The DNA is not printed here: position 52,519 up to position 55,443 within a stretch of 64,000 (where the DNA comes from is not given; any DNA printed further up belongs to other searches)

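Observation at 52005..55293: Frameshifted surface protein combining an animal-type C-type lectin domain (EPN/WND), TSP3-like Ca-binding repeats, PKD domains and a type-B T9SS CTD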

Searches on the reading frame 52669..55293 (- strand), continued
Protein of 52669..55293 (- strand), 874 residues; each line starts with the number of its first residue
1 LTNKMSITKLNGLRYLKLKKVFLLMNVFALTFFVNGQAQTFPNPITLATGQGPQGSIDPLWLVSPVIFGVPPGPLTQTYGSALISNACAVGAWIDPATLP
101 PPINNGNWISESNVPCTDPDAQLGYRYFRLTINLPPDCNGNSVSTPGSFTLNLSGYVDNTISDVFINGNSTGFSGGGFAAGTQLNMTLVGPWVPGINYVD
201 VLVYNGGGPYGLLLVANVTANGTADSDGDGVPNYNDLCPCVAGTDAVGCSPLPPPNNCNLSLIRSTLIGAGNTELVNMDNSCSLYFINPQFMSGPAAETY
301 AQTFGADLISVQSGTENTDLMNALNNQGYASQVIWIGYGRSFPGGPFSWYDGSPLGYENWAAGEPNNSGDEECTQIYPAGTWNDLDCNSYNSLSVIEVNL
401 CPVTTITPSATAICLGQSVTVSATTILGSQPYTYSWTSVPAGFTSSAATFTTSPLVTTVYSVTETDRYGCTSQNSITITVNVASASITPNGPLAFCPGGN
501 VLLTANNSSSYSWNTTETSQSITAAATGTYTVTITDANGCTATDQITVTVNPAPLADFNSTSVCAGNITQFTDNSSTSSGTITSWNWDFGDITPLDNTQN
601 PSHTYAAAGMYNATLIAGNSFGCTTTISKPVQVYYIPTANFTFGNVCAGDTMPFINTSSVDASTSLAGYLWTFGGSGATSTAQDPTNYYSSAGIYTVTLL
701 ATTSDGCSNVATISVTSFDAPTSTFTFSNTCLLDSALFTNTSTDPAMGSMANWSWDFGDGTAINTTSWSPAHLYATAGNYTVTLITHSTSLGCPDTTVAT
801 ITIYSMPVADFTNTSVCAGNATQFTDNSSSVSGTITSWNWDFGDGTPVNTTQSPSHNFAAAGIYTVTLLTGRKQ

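Call 11: find_encoding_contigs(protein=P0001, flank=5000, max_places=5)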
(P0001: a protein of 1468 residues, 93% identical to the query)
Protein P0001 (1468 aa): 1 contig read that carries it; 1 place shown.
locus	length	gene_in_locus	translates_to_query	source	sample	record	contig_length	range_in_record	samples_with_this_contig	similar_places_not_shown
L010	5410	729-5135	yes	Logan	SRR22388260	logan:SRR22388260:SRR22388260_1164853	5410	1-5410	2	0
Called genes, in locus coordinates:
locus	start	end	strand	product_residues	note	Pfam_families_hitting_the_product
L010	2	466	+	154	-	?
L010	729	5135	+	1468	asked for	PF00059:Lectin_C, PF00801:PKD, PF18911:PKD_4, PF00801:PKD, PF18911:PKD_4, PF00801:PKD, PF18911:PKD_4, PF00801:PKD, +6 more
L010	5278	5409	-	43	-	?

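Call 19: find_encoding_contigs(protein=P0124, flank=6000, max_places=6)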
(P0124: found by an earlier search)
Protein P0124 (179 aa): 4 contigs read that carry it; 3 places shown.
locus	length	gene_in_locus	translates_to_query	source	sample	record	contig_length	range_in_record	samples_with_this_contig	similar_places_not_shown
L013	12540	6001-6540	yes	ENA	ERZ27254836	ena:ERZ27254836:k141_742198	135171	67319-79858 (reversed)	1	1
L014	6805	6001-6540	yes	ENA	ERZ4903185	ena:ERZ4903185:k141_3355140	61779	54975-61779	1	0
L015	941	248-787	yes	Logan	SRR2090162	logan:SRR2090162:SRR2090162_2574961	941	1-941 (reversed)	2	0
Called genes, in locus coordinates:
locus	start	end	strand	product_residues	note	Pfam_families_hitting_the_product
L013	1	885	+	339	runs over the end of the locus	PF00762:Ferrochelatase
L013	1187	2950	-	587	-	PF13424:TPR_12 (faint), PF00515:TPR_1 (faint), PF07719:TPR_2 (faint), PF00512:HisKA, PF02518:HATPase_c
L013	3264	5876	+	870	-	PF00059:Lectin_C, PF00801:PKD, PF18911:PKD_4, PF00801:PKD, PF18911:PKD_4, PF00801:PKD, PF18911:PKD_4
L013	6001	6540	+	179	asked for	PF18911:PKD_4, PF13585:CHU_C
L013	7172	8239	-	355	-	PF11751:PorP_SprF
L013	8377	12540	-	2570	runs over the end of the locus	PF00801:PKD (weak), PF18911:PKD_4, PF19081:Ig_7, PF13585:CHU_C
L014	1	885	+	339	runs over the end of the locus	PF00762:Ferrochelatase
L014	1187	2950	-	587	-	PF13424:TPR_12 (faint), PF00515:TPR_1 (faint), PF07719:TPR_2 (faint), PF00512:HisKA, PF02518:HATPase_c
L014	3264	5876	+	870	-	PF00059:Lectin_C, PF00801:PKD, PF18911:PKD_4, PF00801:PKD, PF18911:PKD_4, PF00801:PKD, PF18911:PKD_4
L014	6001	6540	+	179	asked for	PF18911:PKD_4, PF13585:CHU_C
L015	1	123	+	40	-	?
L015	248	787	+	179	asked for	PF18911:PKD_4, PF13585:CHU_C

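Call 43: find_encoding_contigs(protein=P0122, flank=5000, max_places=4)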
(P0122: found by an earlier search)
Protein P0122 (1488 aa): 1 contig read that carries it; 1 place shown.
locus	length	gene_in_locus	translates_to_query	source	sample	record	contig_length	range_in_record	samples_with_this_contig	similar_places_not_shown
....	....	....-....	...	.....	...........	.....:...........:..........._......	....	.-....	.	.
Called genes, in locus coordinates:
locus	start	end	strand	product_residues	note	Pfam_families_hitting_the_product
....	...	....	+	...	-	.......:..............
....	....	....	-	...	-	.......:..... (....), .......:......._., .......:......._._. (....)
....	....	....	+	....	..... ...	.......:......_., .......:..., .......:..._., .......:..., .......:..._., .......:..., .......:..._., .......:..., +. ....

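Call 56: search_protein_families(library=pfam, proteins=[P0122], max_evalue=0.001)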
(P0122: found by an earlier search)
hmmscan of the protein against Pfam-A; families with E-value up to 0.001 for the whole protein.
P0122 (1488 aa): 5 families
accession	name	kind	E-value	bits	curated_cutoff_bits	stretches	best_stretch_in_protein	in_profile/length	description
PF18911.6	PKD_4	-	1.9e-123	403.2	27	10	547-625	1-79/85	PKD domain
PF00801.26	PKD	-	9.5e-66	218.2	23.5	8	556-622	8-74/80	PKD domain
PF13585.12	CHU_C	-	1.3e-14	54.5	27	1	1401-1484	3-84/86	CHU_C Type IX secretion signal domain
PF00059.27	Lectin_C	-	1.7e-12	48.5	22.6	1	292-387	7-101/107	Lectin C-type domain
PF08329.16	ChitinaseA_N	-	2.5e-05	24.4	21.2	0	509-546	69-107/133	Chitinase A, N-terminal domain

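Call 62: list_cluster_members(proteins=[P0007, P0012, P0032, P0041, P0060, P0072, P0087, P0096, P0098, P0113])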
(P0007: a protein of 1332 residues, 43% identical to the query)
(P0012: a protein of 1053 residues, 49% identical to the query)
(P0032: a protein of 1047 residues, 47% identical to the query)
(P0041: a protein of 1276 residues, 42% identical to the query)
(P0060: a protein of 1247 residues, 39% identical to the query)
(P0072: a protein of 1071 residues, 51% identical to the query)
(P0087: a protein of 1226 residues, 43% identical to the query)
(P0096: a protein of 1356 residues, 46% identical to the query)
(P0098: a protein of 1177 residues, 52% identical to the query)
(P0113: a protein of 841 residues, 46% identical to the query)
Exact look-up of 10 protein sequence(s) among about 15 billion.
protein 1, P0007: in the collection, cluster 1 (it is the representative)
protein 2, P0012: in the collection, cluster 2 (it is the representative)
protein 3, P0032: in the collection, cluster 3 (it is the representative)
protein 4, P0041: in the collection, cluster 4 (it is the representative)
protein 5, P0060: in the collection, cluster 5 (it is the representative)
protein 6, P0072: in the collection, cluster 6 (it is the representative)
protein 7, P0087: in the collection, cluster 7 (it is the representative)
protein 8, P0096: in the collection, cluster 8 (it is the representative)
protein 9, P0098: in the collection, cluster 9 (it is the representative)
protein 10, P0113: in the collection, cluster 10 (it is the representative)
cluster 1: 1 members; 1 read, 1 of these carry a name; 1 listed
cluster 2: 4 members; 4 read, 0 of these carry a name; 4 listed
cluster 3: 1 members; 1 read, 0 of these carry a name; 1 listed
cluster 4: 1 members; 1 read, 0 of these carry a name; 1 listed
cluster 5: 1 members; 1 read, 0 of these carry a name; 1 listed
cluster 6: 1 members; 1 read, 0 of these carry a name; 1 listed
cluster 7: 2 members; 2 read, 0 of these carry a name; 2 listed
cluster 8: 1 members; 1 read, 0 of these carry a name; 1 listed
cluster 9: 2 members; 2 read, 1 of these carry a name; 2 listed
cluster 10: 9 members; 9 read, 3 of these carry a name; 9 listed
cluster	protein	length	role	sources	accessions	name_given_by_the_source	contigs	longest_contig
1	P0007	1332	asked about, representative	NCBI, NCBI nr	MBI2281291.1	MAG: PKD domain-containing protein [Bacteroidetes bacterium] | PKD domain-containing protein [Bacteroidota bacterium]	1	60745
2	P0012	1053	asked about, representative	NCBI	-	-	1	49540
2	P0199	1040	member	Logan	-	-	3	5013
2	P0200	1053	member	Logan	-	-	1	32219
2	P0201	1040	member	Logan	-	-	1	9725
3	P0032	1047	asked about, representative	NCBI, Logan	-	-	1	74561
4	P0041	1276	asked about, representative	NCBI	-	-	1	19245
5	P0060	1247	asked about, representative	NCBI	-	-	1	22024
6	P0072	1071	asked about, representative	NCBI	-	-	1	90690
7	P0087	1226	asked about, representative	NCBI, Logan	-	-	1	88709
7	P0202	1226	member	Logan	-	-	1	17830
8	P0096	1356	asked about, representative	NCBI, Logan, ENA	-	-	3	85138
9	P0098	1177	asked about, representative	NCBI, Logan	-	-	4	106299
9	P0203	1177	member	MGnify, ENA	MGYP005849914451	CR=1 FL=1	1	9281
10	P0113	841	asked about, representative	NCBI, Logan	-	-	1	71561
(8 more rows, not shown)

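Call 72: find_encoding_contigs(protein=P0079, flank=4000, max_places=2)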
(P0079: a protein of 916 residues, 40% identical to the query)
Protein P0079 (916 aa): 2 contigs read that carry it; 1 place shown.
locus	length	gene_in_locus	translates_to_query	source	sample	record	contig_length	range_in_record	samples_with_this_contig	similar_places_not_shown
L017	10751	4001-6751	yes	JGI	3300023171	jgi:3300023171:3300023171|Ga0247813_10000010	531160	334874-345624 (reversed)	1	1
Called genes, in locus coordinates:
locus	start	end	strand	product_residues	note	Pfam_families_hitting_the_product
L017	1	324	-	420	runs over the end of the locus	PF19295:SufBD_N, PF01458:SUFBD_core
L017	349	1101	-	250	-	PF02463:SMC_N (faint), PF00005:ABC_tran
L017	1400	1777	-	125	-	PF05635:23S_rRNA_IVP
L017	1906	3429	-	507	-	PF19295:SufBD_N, PF01458:SUFBD_core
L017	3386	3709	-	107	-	PF01521:Fe-S_biosyn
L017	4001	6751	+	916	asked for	PF00059:Lectin_C, PF19081:Ig_7 (faint), PF18911:PKD_4 (faint), PF00801:PKD, PF13585:CHU_C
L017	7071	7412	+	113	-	-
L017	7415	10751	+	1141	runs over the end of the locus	PF19081:Ig_7 (faint), PF22352:K319L-like_PKD (faint), PF18911:PKD_4 (faint), PF13585:CHU_C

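Call 73: find_encoding_contigs(protein=P0007, flank=4000, max_places=2)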
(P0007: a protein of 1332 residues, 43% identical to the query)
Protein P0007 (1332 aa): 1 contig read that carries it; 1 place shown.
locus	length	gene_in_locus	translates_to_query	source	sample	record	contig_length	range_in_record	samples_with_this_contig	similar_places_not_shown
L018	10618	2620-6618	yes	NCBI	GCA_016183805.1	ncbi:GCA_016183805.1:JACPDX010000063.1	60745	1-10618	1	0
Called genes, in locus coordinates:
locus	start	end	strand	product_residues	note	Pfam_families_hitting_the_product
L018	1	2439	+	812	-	PF08329:ChitinaseA_N (faint), PF18911:PKD_4, PF00801:PKD (weak), PF18911:PKD_4, PF00801:PKD (weak), PF18911:PKD_4, PF13585:CHU_C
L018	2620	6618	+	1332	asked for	PF00059:Lectin_C, PF18911:PKD_4 (weak), PF00801:PKD (weak), PF18911:PKD_4, PF00801:PKD, PF18911:PKD_4, PF13585:CHU_C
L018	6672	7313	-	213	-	PF16584:LolA_2 (weak), PF03548:LolA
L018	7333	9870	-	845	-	PF13491:FtsK_4TM, PF17854:FtsK_alpha, PF01580:FtsK_SpoIIIE, PF09397:FtsK_gamma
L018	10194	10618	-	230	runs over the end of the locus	PF22252:PNGase_F-II_N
